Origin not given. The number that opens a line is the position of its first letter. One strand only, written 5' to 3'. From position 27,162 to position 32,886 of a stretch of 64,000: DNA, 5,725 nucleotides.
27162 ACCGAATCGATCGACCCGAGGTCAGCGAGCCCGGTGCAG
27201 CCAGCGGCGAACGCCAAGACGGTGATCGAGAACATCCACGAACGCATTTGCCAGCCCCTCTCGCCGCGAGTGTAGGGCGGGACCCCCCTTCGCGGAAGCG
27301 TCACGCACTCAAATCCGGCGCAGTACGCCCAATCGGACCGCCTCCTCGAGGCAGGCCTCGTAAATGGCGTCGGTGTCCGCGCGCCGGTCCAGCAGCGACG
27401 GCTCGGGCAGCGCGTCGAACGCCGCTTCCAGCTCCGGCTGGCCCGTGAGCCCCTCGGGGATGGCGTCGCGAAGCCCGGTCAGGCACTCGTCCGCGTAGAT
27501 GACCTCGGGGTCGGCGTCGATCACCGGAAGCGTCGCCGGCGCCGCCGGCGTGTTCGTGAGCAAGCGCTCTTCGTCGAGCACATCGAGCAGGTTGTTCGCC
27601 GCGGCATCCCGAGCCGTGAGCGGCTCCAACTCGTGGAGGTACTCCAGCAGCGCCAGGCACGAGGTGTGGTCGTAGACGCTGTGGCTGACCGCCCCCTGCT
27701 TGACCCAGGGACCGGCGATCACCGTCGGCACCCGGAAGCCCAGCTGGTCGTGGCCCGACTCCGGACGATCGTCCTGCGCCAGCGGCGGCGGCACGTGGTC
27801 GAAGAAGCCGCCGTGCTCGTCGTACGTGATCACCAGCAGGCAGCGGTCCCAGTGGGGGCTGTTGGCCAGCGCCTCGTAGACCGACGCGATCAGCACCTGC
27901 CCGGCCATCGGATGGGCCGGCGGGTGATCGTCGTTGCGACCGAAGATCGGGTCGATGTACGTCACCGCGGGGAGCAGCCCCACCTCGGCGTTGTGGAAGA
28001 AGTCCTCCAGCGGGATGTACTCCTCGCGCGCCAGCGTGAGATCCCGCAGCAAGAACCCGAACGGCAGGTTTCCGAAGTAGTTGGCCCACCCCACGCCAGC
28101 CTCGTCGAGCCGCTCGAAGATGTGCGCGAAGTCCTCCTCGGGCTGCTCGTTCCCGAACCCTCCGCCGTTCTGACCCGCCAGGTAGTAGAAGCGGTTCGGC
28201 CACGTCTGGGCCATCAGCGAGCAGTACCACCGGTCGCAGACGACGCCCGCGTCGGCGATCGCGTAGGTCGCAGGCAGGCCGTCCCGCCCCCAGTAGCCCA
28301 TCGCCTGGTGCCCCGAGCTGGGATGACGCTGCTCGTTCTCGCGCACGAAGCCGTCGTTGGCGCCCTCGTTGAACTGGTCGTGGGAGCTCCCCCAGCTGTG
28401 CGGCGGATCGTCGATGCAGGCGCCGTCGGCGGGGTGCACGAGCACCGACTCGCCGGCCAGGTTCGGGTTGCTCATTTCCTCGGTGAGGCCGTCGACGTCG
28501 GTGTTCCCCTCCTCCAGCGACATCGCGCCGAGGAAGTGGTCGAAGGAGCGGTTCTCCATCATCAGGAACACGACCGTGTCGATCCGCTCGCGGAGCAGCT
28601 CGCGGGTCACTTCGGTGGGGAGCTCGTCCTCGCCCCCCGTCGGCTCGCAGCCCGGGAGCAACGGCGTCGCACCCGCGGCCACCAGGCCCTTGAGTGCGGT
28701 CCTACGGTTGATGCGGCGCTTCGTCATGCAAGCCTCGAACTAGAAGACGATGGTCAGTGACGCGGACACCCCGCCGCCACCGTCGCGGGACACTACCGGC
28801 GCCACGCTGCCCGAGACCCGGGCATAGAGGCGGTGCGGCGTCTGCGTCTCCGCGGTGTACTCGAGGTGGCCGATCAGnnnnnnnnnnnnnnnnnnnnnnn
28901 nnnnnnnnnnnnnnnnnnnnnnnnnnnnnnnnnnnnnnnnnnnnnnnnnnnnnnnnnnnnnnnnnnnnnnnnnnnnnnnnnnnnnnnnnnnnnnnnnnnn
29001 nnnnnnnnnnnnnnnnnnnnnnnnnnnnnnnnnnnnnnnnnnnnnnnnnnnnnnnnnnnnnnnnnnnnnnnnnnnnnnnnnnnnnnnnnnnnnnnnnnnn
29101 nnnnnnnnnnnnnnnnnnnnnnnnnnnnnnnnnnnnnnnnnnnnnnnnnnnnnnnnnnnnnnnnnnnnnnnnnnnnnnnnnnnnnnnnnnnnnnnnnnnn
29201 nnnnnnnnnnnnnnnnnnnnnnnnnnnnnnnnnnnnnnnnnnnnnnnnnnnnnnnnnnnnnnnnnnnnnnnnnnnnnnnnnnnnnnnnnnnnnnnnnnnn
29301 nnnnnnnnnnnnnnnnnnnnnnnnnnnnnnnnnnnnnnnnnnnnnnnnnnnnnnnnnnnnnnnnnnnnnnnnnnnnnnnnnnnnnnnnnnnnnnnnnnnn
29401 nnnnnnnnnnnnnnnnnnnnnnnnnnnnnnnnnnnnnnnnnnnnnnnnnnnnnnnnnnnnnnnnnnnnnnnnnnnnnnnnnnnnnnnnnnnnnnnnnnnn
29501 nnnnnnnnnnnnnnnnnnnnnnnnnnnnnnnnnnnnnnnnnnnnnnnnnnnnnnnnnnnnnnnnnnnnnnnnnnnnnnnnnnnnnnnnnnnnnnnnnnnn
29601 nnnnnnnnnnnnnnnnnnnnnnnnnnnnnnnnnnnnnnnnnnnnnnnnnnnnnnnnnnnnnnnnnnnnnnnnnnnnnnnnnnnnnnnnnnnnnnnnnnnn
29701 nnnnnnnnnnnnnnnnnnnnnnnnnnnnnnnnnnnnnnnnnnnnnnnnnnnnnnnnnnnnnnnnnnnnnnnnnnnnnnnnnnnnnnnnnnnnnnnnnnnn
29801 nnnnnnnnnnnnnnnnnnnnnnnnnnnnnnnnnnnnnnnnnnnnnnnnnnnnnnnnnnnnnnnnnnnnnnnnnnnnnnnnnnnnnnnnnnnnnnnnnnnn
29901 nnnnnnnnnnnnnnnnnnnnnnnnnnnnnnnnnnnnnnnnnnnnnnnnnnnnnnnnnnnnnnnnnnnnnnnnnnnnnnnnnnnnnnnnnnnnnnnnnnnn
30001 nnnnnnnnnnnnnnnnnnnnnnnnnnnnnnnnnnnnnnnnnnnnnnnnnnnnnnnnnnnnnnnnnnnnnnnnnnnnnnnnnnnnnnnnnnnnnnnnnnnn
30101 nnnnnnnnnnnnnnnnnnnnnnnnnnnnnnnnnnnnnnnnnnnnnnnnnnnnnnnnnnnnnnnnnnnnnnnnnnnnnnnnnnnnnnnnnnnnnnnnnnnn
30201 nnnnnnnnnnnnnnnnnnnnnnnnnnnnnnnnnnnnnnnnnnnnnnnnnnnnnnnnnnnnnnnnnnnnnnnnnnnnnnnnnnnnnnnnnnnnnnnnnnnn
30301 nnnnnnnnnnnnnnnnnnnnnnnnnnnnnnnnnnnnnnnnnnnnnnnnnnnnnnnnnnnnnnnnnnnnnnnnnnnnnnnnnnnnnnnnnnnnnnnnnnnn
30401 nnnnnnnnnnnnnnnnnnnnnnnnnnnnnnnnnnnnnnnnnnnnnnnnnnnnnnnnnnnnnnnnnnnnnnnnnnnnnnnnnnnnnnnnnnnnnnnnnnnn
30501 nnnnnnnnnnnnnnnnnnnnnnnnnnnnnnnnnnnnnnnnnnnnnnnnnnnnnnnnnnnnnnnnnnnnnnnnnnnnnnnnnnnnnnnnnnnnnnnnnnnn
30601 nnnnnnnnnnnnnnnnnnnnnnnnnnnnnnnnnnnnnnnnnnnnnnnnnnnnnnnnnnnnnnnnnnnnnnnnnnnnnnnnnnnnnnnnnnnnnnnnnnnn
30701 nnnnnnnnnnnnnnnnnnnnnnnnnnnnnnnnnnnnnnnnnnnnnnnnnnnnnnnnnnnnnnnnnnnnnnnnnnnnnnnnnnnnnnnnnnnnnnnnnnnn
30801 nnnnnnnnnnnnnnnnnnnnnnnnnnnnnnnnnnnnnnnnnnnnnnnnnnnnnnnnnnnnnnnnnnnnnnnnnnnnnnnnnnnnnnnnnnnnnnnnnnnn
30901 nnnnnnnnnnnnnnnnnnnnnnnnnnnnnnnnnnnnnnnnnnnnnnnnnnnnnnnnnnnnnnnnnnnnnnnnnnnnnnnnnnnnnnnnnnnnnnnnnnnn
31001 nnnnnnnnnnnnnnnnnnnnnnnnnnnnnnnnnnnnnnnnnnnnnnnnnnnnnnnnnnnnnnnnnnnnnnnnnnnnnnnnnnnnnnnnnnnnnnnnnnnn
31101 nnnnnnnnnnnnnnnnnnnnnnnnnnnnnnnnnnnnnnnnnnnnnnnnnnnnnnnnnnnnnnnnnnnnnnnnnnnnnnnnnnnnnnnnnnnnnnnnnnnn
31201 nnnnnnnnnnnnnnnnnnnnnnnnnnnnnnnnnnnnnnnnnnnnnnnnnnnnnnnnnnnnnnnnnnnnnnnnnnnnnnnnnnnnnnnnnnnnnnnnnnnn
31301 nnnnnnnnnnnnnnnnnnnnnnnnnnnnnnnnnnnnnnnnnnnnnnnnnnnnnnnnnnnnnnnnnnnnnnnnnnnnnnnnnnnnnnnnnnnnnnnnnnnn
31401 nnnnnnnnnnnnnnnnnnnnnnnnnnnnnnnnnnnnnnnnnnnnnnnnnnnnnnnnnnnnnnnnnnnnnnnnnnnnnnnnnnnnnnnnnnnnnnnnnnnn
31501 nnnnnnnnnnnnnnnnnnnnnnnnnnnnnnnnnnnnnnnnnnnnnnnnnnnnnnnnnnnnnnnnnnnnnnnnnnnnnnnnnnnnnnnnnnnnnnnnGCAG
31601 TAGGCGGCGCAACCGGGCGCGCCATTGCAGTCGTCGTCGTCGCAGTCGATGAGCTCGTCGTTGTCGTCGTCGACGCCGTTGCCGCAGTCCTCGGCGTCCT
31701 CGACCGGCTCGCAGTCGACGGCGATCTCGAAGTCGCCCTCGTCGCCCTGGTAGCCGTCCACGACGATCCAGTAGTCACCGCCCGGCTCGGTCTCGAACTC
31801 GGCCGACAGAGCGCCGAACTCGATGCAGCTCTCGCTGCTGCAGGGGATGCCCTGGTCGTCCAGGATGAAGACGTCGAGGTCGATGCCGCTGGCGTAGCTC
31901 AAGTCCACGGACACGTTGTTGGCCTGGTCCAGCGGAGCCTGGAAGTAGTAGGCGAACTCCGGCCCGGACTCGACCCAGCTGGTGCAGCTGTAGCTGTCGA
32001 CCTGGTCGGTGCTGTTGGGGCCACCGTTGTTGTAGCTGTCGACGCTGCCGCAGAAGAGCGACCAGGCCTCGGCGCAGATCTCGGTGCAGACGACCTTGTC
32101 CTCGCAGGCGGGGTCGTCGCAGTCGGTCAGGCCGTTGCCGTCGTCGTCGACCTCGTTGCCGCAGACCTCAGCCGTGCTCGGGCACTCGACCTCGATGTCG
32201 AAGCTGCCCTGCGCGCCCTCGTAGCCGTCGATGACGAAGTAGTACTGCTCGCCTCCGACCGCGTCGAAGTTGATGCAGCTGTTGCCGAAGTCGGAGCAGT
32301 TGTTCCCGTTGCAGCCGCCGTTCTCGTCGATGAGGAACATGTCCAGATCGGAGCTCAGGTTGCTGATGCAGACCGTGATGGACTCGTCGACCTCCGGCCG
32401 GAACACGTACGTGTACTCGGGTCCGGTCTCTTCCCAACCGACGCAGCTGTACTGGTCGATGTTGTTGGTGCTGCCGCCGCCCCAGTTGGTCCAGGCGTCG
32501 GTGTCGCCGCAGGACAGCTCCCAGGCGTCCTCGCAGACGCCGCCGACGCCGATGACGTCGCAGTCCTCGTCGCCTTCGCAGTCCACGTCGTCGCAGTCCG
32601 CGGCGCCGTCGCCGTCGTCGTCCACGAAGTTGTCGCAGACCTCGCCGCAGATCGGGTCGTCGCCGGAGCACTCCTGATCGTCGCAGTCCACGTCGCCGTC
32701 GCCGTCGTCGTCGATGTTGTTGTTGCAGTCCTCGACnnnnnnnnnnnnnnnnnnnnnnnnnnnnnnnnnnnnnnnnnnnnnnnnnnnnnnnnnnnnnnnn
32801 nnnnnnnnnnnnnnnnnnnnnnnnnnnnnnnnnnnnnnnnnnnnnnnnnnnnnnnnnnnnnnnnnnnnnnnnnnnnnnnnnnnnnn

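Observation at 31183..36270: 1.7-kaa lipoprotein made of about 50 tandem 28-aa four-Cys Asp-rich repeats interleaved with five beta-sandwich domains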

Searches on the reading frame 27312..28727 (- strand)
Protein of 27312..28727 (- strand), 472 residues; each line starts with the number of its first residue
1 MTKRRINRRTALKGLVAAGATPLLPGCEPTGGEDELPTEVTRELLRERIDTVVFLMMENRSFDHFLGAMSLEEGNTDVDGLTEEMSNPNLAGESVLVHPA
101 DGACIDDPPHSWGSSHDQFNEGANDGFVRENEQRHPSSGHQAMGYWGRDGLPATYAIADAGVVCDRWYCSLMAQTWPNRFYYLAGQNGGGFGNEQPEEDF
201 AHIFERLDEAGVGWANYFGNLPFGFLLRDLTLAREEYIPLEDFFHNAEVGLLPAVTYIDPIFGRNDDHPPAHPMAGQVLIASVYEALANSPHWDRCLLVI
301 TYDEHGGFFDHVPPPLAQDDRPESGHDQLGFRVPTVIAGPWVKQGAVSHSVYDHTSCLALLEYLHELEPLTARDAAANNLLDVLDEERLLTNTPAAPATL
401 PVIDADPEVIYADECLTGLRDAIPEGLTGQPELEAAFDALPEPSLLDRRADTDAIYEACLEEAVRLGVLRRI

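Call 34: search_protein_families(library=pfam, proteins=[window:27312-28727:-], max_evalue=0.01)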
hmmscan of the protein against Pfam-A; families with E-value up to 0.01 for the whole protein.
window:27312-28727:- (472 aa): 2 families
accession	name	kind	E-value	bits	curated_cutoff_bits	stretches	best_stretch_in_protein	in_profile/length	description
PF04185.19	Phosphoesterase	-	9.2e-79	265.6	23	1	49-367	1-355/356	Phosphoesterase family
PF10518.14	TAT_signal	-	0.0041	17.4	22.7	1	6-25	2-21/21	TAT (twin-arginine translocation) pathway signal sequence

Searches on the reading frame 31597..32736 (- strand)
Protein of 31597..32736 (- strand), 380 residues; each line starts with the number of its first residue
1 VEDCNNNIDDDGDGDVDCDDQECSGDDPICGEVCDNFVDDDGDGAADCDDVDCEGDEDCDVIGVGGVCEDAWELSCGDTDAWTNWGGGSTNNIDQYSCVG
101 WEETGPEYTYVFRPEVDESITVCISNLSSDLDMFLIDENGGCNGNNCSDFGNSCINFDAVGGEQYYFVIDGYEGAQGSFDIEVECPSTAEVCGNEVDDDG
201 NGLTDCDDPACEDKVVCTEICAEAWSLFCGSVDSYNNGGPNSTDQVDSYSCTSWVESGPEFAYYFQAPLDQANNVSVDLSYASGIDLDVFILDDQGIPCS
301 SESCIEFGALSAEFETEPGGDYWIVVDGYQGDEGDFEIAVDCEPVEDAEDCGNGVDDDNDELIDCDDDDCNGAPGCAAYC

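Call 44: predict_structure(alignment_id=A2)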
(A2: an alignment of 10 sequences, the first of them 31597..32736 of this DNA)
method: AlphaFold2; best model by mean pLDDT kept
length: 380 residues; sequences in the alignment: 10
mean_pLDDT: 74.5   pTM: 0.38
mean pLDDT of the five models: 74.5, 65.7, 63.3, 61.6, 46.4
residues with pLDDT >= 90: 28; 70-90: 217; 50-70: 124; < 50: 11
segments of 3 or more residues with pLDDT < 50: 60-65
pLDDT, mean of each block of 10 residues (from residue 1): 80 81 63 62 62 59 51 79 74 68 72 76 87 80 76 85 82 78 72 66 69 57 69 87 71 75 82 88 85 65 82 85 84 89 74 73 78 61
secondary structure, 60 per line:
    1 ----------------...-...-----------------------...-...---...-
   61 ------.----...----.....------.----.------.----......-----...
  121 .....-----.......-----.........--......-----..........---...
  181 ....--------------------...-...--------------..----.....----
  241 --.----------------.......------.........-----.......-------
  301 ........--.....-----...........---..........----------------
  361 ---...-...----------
elements in order: E72-74 E79-83 E107-112 E118-125 E131-137 E147-151 E154-159 E165-171 E178-184 E232-236 E260-266 E273-281 E287-293 E304-308 E311-315 E321-328 E335-344

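Call 47: fold_search(model_id=the predicted structure, library=pdb)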
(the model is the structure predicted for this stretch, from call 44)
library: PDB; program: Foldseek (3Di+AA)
matches with E <= 10: 1795; with E <= 0.001: 151
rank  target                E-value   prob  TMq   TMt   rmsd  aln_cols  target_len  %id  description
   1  5iku                  2.9e-11  1.00  0.22  0.34  17.2       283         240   14  Crystal structure of the Hathewaya histolytica ColG tandem collagen-binding domain s3as3b in the presence of calcium at  (released 2017-03-15)
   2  8kcw_A                2.0e-08  1.00  0.21  0.14  19.6       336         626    8  Cryo-EM structure of human SIDT1 bound to cholesterol (released 2024-06-12)
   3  4qd2_F                2.0e-08  1.00  0.19  0.28  19.7       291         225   11  Molecular basis for disruption of E-cadherin adhesion by botulinum neurotoxin A complex (released 2014-06-25)
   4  8v38_A                5.8e-08  1.00  0.22  0.14  20.2       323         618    9  Structure of the human systemic RNAi defective transmembrane protein 1 (hSIDT1) (released 2024-06-26)
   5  4qd2_A                5.8e-08  1.00  0.20  0.30  20.0       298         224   10  Molecular basis for disruption of E-cadherin adhesion by botulinum neurotoxin A complex (released 2014-06-25)
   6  8jun_A                5.8e-08  1.00  0.20  0.12  20.5       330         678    9  Cryo-EM structure of SIDT1 E555Q mutant (released 2023-11-15)
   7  8kcx_A                6.1e-08  1.00  0.21  0.14  19.9       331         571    8  Cryo-EM structure of human SIDT1 (released 2024-06-12)
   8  8k1b_A                9.1e-08  1.00  0.21  0.30  20.4       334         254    8  SID1 transmembrane family member 1 (released 2024-07-10)
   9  8wos_A                1.0e-07  1.00  0.22  0.14  20.3       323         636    9  Cryo-EM structure of human SIDT1 protein with C1 symmetry at low pH (released 2024-03-20)
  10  4lo8_A                1.1e-07  1.00  0.17  0.24  19.5       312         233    8  HA70(D3)-HA17 (released 2013-10-30)
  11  9ug6_C                1.3e-07  1.00  0.20  0.14  19.6       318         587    9  Crystal structure of HA3 from Clostridium botulinum type B with alpha2,6-sialyllactose (released 2025-11-05)
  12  9ug6_A                1.6e-07  1.00  0.22  0.15  19.1       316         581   10  Crystal structure of HA3 from Clostridium botulinum type B with alpha2,6-sialyllactose (released 2025-11-05)
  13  8woq_A                1.7e-07  1.00  0.23  0.14  19.7       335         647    8  Cryo-EM structure of human SIDT1 protein with C1 symmetry at neutral pH (released 2024-03-20)
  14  8j6m_A                2.0e-07  1.00  0.20  0.13  20.0       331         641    8  SIDT1 protein (released 2024-05-01)
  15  8k11_A                2.0e-07  1.00  0.20  0.28  18.6       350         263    9  SID1 transmembrane family member 2 (released 2024-07-10)
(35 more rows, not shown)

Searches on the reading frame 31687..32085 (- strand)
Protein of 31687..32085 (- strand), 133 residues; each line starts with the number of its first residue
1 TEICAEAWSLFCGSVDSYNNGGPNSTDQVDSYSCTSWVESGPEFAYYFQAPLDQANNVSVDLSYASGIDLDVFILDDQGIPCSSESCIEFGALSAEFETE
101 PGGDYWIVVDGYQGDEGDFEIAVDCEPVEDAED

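Call 41: find_related_loci(query=A3, collection=genome_contigs, flank=8000)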
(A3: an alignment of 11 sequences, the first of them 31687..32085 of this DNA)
Query A3 (133 aa) in genome_contigs; peptide patterns used: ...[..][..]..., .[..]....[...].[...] (x = any residue, [..] = any of these).
26 stretches matched a pattern; 9 encode a relative of the query (tblastn E <= 1e-3); 9 distinct loci.
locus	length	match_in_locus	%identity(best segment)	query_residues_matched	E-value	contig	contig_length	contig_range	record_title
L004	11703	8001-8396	92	1-132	2e-78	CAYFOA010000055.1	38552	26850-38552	MAG TPA_asm: uncultured Rickettsiales bacterium isolate ERP019367_co1_6 genome assembly, contig: NODE_1094_length_38552_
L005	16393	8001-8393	74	2-132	6e-63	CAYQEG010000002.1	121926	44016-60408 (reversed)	MAG TPA_asm: uncultured Rickettsiales bacterium isolate SRP077602_co5_496 genome assembly, contig: NODE_417_length_12192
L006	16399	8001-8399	69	2-133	1e-57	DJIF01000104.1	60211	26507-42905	MAG TPA_asm: Deltaproteobacteria bacterium UBA6601 UBA6601_contig_15316, whole genome shotgun sequence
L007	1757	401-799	68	2-133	7e-58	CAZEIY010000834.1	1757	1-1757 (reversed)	MAG TPA_asm: uncultured Rickettsiales bacterium isolate SRP308112_co1_107 genome assembly, contig: NODE_152583_length_17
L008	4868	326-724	64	2-133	3e-56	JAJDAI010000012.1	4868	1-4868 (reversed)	MAG: Deltaproteobacteria bacterium isolate OFTM289 OFTM289_11, whole genome shotgun sequence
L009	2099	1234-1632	64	2-133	1e-56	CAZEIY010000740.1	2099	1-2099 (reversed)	MAG TPA_asm: uncultured Rickettsiales bacterium isolate SRP308112_co1_107 genome assembly, contig: NODE_117670_length_20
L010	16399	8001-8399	66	2-133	1e-54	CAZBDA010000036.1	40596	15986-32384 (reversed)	MAG TPA_asm: uncultured Rickettsiales bacterium isolate binchicken_co141_137 genome assembly, contig: NODE_4244_length_4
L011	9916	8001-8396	62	3-133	1e-51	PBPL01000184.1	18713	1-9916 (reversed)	MAG: Deltaproteobacteria bacterium isolate RS363 TaraRedSea_contig_166799, whole genome shotgun sequence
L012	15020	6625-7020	58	2-132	7e-49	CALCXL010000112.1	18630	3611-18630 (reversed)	MAG TPA_asm: uncultured proteobacterium isolate ERR2206771_bin.20_CONCOCT_v1.1_MAG genome assembly, contig: ERZ888641.25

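Call 63: search_protein_families(library=pfam, proteins=[window:31687-32085:-], max_evalue=1)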
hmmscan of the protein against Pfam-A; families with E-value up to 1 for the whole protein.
seq(133 aa): 0 families

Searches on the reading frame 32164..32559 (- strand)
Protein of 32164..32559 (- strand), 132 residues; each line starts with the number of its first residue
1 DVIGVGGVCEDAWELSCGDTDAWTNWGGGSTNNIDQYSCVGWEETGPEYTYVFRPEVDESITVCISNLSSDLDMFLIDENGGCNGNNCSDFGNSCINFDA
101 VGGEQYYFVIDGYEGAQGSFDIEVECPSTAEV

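Call 63: search_protein_families(library=pfam, proteins=[window:32164-32559:-], max_evalue=1)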
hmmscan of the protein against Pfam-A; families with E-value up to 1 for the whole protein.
seq(132 aa): 1 family
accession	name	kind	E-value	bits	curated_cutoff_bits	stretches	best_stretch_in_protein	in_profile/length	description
PF04151.21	PPC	-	8.6e-05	23.8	25.9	1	59-111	13-69/70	Bacterial pre-peptidase C-terminal domain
